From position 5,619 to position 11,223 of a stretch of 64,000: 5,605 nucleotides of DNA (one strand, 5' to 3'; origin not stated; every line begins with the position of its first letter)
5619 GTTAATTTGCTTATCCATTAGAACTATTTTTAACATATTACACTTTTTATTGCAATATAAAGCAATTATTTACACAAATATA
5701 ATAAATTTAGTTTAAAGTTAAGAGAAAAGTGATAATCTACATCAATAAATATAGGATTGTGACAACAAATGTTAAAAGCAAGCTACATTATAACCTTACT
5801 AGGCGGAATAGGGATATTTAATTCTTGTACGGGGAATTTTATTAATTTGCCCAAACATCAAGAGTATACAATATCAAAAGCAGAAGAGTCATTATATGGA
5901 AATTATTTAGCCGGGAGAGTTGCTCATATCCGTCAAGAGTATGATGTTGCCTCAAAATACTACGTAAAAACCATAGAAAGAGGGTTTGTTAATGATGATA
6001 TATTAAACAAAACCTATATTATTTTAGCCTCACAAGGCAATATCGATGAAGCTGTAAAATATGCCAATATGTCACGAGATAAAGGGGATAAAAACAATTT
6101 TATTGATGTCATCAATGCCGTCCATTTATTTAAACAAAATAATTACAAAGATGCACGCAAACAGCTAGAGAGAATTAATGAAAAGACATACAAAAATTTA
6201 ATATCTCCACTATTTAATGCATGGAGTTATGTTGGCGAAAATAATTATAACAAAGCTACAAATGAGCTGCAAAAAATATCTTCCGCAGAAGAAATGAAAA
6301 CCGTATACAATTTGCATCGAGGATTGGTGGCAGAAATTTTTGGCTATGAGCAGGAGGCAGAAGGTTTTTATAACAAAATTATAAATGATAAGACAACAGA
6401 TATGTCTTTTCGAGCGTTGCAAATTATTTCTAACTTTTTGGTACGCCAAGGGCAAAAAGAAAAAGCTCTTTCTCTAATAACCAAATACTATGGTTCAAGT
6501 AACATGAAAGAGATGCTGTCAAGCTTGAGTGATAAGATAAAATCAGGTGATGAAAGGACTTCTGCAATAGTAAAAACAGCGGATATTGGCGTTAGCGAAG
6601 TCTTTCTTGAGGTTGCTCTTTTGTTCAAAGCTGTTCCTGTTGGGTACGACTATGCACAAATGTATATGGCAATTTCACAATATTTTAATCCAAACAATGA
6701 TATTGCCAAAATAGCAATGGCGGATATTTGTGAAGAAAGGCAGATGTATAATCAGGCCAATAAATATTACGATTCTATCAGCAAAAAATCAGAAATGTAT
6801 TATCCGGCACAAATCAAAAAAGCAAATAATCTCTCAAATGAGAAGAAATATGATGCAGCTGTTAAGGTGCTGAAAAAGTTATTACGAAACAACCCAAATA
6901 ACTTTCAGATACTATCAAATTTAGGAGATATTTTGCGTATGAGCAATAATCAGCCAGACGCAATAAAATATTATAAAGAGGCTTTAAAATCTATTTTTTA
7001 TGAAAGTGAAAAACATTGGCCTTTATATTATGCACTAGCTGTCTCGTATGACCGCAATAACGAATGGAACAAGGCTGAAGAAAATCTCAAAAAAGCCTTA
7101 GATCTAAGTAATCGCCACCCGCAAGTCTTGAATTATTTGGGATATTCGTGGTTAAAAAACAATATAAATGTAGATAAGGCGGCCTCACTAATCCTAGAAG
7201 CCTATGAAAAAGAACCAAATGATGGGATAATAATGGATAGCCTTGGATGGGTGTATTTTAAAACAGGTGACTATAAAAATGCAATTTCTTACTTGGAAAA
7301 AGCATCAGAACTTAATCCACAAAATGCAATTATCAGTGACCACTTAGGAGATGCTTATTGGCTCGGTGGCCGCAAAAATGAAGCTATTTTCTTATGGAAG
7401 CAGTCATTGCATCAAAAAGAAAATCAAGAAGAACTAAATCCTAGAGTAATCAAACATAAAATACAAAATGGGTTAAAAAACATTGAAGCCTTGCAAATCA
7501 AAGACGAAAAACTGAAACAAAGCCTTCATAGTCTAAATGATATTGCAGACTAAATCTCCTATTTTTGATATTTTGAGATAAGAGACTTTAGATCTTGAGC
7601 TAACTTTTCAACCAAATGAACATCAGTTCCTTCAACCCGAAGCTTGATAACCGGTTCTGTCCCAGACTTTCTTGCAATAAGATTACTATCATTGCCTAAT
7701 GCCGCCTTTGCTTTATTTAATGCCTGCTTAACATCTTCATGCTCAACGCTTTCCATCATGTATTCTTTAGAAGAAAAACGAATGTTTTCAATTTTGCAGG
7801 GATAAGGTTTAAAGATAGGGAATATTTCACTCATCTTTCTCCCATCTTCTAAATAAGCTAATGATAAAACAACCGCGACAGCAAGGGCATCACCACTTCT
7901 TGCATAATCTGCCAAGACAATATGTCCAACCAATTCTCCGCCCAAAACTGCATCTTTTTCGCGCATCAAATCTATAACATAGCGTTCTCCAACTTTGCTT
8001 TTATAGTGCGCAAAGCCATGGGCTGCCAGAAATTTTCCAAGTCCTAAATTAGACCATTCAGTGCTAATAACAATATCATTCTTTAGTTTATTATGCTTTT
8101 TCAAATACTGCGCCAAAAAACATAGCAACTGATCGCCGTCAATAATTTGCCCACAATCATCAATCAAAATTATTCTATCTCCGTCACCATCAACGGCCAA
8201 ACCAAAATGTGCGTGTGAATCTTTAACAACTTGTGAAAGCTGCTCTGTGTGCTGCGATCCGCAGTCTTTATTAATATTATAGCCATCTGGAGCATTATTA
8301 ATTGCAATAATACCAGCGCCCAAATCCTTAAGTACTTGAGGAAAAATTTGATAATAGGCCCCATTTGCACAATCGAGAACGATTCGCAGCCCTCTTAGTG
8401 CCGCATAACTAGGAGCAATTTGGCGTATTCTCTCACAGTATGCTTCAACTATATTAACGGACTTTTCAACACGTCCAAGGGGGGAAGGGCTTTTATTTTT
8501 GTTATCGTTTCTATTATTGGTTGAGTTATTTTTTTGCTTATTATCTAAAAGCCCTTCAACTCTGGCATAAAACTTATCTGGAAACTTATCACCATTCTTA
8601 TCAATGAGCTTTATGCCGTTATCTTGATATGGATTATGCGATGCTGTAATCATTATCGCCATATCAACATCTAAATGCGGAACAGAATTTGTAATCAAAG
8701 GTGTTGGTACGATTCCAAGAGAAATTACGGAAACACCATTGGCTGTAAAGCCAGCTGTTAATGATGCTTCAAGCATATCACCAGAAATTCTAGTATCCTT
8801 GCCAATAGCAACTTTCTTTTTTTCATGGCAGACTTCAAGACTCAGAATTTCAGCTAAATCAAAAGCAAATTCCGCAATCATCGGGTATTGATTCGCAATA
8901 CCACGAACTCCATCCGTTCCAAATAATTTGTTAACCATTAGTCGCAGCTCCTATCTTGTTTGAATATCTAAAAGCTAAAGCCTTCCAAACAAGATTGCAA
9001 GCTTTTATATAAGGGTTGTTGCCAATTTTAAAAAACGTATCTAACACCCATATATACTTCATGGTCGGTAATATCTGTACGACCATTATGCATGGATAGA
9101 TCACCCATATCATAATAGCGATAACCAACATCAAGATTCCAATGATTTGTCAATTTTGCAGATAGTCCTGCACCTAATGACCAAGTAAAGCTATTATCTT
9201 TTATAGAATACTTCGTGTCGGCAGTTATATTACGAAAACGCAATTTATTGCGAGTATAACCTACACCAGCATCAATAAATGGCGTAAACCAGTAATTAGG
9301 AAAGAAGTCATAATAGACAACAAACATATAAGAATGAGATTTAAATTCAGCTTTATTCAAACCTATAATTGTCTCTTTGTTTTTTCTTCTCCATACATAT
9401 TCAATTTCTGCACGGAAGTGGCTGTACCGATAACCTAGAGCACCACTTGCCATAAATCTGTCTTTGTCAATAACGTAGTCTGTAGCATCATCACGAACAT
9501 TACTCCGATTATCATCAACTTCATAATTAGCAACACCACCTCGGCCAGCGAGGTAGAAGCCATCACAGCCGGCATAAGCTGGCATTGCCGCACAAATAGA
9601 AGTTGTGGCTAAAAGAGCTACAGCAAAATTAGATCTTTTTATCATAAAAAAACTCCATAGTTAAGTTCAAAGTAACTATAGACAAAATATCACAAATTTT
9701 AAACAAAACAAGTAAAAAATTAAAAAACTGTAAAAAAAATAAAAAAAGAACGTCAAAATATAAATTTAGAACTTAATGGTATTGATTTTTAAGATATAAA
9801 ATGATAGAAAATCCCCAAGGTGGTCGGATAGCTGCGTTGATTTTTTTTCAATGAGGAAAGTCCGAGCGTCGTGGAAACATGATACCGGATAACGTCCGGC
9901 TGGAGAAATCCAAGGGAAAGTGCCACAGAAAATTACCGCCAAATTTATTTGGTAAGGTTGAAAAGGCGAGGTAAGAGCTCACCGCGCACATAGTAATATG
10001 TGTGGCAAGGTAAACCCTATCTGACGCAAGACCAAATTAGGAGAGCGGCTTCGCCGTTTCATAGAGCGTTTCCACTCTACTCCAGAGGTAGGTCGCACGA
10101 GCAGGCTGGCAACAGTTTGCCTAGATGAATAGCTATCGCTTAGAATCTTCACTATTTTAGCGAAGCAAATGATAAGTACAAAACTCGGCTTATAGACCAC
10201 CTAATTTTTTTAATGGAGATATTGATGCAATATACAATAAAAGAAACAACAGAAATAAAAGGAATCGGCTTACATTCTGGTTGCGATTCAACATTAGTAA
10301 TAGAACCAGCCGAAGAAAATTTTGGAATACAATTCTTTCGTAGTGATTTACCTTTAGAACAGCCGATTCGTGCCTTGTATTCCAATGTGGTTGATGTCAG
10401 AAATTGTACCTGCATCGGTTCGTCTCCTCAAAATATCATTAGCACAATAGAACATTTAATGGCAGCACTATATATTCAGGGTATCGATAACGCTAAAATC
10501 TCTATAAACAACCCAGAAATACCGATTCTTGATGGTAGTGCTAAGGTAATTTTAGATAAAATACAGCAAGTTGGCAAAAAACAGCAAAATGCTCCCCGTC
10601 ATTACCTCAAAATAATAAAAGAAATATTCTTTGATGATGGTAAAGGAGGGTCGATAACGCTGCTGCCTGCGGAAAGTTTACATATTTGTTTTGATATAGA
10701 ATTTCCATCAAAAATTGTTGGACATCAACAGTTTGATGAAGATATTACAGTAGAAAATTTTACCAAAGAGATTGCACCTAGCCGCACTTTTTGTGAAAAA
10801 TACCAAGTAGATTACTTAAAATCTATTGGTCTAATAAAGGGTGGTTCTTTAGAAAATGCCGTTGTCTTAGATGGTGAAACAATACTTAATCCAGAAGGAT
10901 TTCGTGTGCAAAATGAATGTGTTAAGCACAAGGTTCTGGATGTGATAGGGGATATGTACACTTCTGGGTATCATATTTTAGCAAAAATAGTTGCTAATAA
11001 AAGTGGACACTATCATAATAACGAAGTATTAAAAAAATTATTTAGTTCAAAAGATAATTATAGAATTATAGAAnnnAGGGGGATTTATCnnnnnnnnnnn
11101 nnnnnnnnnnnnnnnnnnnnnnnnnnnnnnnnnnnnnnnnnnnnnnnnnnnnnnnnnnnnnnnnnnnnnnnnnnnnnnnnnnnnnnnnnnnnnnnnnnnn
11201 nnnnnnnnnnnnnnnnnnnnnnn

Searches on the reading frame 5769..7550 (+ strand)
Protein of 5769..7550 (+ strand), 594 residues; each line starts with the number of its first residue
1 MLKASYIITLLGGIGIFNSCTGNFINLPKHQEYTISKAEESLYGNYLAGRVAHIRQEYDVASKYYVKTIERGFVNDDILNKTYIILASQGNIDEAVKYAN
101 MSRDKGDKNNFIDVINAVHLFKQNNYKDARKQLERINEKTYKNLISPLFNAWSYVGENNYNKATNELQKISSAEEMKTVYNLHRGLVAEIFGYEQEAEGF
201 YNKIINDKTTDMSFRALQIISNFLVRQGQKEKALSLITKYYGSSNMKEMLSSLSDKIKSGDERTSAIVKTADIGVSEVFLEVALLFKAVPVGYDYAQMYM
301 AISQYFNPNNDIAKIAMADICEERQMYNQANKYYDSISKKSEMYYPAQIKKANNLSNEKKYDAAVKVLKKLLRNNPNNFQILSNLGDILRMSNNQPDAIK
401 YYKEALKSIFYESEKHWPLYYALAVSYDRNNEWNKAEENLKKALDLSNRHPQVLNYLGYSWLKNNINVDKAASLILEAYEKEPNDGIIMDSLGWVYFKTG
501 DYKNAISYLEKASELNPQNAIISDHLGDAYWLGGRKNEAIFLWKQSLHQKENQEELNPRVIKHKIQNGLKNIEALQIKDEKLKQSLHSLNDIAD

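Call 38: search_protein_families(library=pfam, proteins=[window:5769-7550:+], max_evalue=0.001)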
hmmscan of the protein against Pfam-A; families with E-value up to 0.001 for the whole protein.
window:5769-7550:+ (594 aa): 20 families
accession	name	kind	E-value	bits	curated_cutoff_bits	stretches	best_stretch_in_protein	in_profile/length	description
PF07719.23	TPR_2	-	3.5e-31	105.2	27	1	492-519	7-34/34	Tetratricopeptide repeat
PF13432.12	TPR_16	-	1.6e-25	89.6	32.7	2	351-407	3-59/65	Tetratricopeptide repeat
PF13424.12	TPR_12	-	6.2e-23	81.2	30.1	2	360-407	25-73/77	Tetratricopeptide repeat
PF13428.12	TPR_14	-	8.9e-23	78.9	23.5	0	491-523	6-38/44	Tetratricopeptide repeat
PF14559.12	TPR_19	-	9.1e-21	74.4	25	1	497-553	2-58/68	Tetratricopeptide repeat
PF00515.34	TPR_1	-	1.6e-20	72.4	27.8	1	492-519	7-34/34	Tetratricopeptide repeat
PF13414.12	TPR_11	-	3.8e-15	55.7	26.8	2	495-531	3-39/42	TPR repeat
PF13181.12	TPR_8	-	3.8e-14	52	25.7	1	492-519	7-34/34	Tetratricopeptide repeat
PF13374.12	TPR_10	-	4.5e-14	52.4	27.5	0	489-512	5-28/42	Tetratricopeptide repeat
PF13176.12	TPR_7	-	6.8e-14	51.2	27.9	0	490-518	3-33/36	Tetratricopeptide repeat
PF13431.12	TPR_17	-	9.3e-13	47.8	24.4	1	368-399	2-33/34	Tetratricopeptide repeat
PF12895.13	ANAPC3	-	1.7e-11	44.7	27.2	0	480-520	20-56/82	Anaphase-promoting complex, cyclosome, subunit 3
PF23914.1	TPR_CcmH_CycH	-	1.8e-10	41.3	42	1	429-519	62-154/158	Cytochrome c-type biogenesis protein H TPR domain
PF13174.12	TPR_6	-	3.8e-10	40.2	26.3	0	492-518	6-32/33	Tetratricopeptide repeat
PF09976.15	TPR_21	-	4.2e-10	40.1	25.5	0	311-409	76-176/193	Tetratricopeptide repeat-like domain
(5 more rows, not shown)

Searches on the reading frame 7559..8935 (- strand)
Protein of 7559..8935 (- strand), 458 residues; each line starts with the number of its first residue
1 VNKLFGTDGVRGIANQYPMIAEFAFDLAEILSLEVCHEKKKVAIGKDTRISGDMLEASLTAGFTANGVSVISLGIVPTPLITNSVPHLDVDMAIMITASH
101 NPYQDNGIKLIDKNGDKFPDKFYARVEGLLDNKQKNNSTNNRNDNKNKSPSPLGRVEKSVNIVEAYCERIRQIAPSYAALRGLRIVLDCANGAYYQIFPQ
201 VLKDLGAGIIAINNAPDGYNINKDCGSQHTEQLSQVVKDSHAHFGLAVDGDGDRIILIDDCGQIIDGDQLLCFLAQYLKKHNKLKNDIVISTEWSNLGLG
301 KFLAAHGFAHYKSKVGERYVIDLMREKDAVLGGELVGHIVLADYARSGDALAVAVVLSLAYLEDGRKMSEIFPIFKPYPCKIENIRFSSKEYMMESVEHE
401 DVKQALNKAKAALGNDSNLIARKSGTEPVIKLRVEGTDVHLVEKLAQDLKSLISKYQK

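Call 38: search_protein_families(library=pfam, proteins=[window:7559-8935:-], max_evalue=0.001)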
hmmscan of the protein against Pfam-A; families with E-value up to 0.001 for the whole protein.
window:7559-8935:- (458 aa): 4 families
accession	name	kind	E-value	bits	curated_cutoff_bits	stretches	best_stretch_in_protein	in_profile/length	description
PF02878.22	PGM_PMM_I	-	6.8e-38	129.9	22.5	1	3-135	2-136/138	Phosphoglucomutase/phosphomannomutase, alpha/beta/alpha domain I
PF02880.22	PGM_PMM_III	-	2.1e-22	79.9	20.7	1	266-375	1-112/115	Phosphoglucomutase/phosphomannomutase, alpha/beta/alpha domain III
PF02879.22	PGM_PMM_II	-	5.2e-18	65.9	29.3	1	164-262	1-103/103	Phosphoglucomutase/phosphomannomutase, alpha/beta/alpha domain II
PF00408.26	PGM_PMM_IV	-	3.4e-10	40.3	23.1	1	397-449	13-65/68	Phosphoglucomutase/phosphomannomutase, C-terminal domain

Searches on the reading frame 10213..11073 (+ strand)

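Call 38: search_protein_families(library=pfam, proteins=[window:10213-11073:+], max_evalue=0.001)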
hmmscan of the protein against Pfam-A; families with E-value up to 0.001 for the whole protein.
window:10213-11073:+ (287 aa): 1 family
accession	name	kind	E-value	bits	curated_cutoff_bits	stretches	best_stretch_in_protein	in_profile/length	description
PF03331.19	LpxC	-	5.3e-93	311.8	27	1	6-277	1-267/268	UDP-3-O-acyl N-acetylglycosamine deacetylase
